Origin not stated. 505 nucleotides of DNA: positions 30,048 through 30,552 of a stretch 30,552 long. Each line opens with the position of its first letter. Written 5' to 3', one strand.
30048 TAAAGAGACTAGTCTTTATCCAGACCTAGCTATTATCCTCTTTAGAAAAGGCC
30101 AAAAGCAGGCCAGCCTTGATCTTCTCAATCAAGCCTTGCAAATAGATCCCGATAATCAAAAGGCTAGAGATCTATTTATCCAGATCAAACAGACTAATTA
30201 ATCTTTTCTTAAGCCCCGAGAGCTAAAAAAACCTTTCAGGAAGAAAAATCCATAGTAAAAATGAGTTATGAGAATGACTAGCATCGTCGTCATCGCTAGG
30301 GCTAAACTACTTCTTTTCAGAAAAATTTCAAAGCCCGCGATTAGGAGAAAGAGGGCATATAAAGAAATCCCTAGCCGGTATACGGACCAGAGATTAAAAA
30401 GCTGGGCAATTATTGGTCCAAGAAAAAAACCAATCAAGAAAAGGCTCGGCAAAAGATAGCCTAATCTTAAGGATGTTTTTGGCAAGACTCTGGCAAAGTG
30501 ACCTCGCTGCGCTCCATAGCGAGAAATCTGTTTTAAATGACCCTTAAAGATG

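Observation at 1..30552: Layered surface-glycosylation locus: ABC-exported capped polymer, five GT-C enzymes and heavy methylation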

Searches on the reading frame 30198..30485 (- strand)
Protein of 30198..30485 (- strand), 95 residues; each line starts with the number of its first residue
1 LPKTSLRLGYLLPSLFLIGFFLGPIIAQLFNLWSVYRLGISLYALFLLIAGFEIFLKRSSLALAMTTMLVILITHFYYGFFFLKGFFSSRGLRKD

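Call 6: search_protein_families(library=pfam, proteins=[window:30198-30485:-], max_evalue=0.01)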
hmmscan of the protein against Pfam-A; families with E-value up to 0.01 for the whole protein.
window:30198-30485:- (95 aa): 0 families
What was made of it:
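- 30198..30485 (-): 95-aa small membrane protein with 3-4 TM segments, unassigned. No family hit (call 6).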
